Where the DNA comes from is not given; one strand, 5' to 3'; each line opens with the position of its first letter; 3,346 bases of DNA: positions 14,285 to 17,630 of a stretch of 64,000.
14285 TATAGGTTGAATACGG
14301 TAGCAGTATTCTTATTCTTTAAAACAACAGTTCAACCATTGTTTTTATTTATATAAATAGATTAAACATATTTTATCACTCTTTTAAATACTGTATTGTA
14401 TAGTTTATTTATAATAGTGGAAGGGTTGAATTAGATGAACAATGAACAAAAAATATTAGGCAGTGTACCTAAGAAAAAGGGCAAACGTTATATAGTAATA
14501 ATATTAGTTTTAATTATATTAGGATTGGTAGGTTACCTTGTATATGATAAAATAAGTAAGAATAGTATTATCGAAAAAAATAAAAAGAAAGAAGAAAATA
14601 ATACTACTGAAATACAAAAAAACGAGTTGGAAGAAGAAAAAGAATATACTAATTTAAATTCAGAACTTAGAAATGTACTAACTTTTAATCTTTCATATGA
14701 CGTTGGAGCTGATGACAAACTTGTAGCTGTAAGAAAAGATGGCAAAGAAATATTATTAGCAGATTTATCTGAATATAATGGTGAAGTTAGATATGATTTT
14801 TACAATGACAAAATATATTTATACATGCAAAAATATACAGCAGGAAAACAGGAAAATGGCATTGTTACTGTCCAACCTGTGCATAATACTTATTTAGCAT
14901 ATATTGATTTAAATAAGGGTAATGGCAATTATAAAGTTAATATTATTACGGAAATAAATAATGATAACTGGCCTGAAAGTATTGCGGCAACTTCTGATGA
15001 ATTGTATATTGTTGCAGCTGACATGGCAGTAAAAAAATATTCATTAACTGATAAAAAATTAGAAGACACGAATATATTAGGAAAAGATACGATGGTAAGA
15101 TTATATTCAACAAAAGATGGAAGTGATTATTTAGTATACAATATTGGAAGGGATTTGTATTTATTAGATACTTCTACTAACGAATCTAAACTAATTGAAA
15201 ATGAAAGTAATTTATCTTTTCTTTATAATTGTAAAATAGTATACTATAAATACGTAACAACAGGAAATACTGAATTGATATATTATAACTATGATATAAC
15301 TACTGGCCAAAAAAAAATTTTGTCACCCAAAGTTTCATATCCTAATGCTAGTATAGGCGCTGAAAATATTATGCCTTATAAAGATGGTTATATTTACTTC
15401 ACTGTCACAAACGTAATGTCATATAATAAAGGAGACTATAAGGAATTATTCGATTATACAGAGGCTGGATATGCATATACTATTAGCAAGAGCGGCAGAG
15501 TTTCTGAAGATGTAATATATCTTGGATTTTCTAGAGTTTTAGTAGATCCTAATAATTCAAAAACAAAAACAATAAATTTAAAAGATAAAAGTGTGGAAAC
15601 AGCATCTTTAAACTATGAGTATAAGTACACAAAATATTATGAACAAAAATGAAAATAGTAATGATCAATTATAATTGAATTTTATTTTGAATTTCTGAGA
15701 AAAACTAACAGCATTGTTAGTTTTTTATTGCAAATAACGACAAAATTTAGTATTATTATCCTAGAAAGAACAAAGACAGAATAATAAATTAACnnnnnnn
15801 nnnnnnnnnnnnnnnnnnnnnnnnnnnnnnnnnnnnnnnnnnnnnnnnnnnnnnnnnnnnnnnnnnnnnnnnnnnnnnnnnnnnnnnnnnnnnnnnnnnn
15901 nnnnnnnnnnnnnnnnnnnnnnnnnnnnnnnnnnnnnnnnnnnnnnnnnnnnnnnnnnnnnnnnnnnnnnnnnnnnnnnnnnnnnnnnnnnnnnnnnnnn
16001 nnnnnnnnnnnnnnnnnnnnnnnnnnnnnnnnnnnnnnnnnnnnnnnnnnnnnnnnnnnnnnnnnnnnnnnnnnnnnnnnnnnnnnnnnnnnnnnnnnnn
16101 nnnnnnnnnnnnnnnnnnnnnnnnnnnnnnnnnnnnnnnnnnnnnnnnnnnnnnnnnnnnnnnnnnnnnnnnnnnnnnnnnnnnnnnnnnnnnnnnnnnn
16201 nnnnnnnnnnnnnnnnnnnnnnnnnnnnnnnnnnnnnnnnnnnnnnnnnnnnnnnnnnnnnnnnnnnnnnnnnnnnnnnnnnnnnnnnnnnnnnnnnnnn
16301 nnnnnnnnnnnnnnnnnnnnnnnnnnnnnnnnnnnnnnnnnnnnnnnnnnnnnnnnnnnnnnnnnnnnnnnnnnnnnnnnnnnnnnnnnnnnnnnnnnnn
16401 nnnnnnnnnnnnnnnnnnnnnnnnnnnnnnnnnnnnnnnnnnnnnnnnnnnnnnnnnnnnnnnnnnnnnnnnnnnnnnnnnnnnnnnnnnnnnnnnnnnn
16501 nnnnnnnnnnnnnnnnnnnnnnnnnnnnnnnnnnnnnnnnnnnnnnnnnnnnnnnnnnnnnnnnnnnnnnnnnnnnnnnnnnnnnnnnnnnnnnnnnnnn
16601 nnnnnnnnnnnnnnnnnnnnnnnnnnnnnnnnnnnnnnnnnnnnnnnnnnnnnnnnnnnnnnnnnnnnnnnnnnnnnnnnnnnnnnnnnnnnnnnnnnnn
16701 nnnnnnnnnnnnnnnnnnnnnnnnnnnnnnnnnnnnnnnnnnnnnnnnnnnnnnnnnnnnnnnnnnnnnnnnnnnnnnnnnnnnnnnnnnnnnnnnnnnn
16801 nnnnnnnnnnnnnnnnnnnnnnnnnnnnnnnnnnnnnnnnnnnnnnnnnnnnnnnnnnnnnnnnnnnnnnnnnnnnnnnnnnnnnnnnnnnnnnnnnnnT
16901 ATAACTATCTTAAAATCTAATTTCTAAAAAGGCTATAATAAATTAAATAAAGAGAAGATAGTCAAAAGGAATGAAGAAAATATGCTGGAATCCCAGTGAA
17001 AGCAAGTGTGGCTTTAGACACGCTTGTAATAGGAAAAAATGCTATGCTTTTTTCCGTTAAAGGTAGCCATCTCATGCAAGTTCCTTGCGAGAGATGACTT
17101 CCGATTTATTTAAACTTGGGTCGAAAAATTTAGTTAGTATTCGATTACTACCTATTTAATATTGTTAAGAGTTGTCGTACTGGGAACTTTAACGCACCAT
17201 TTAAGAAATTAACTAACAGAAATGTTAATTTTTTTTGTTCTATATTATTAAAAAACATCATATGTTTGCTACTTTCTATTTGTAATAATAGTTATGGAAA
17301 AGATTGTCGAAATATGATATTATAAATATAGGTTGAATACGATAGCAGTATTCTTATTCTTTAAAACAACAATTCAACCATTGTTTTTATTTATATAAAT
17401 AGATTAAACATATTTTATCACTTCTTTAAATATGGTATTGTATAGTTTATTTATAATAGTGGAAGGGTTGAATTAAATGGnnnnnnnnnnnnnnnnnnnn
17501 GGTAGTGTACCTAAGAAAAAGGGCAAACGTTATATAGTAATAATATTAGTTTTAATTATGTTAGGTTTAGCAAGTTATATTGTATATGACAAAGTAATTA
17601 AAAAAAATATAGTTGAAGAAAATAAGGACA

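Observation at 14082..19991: Segmental duplication of a terminator / upstream region / propeller protein / promoter cassette / pilin-lectin unit, starting exactly at a tRNA-Arg 3' end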

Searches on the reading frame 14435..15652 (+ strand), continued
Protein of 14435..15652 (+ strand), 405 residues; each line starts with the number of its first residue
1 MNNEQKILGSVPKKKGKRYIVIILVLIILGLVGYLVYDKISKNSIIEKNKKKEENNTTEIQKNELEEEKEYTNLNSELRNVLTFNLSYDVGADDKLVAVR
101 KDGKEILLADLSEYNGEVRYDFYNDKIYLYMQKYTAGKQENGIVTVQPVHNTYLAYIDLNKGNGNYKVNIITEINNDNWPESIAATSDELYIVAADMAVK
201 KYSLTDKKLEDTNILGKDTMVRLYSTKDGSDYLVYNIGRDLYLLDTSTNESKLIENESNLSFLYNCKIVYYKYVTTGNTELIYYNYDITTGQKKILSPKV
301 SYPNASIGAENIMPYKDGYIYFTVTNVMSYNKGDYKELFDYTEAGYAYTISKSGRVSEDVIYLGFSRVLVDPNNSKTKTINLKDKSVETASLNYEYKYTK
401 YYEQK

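Call 93: search_protein_families(library=pfam, proteins=[L006:4859-5131:+, L006:5316-5762:+], max_evalue=0.01)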
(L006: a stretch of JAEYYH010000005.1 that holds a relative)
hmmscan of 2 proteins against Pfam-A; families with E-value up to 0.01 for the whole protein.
L006:4859-5131:+ (90 aa): 0 families

L006:5316-5762:+ (148 aa): 1 family
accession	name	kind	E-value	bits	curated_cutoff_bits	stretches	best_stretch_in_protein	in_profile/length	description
PF00239.26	Resolvase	-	5.8e-34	117.7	23.3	1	10-147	3-136/145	Resolvase, N terminal domain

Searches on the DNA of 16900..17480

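Call 11: search_rna_families(source=window, start=16900, end=17480, threshold=evalue, max_evalue=10, show_alignments=3)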
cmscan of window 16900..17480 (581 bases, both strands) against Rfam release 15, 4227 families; matches with E-value up to 10: 2.
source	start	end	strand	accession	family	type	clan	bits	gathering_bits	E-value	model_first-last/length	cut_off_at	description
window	17226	17268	-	RF02584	KRAS_3UTR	Cis-reg;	-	22.5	49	4.1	1-49/49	no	KRAS 3' UTR cis-regulatory element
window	16964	17051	+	RF00204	snoR12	Gene; snRNA; snoRNA; CD-box;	-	20.1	39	0.46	1-83/83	no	Small nucleolar RNA R12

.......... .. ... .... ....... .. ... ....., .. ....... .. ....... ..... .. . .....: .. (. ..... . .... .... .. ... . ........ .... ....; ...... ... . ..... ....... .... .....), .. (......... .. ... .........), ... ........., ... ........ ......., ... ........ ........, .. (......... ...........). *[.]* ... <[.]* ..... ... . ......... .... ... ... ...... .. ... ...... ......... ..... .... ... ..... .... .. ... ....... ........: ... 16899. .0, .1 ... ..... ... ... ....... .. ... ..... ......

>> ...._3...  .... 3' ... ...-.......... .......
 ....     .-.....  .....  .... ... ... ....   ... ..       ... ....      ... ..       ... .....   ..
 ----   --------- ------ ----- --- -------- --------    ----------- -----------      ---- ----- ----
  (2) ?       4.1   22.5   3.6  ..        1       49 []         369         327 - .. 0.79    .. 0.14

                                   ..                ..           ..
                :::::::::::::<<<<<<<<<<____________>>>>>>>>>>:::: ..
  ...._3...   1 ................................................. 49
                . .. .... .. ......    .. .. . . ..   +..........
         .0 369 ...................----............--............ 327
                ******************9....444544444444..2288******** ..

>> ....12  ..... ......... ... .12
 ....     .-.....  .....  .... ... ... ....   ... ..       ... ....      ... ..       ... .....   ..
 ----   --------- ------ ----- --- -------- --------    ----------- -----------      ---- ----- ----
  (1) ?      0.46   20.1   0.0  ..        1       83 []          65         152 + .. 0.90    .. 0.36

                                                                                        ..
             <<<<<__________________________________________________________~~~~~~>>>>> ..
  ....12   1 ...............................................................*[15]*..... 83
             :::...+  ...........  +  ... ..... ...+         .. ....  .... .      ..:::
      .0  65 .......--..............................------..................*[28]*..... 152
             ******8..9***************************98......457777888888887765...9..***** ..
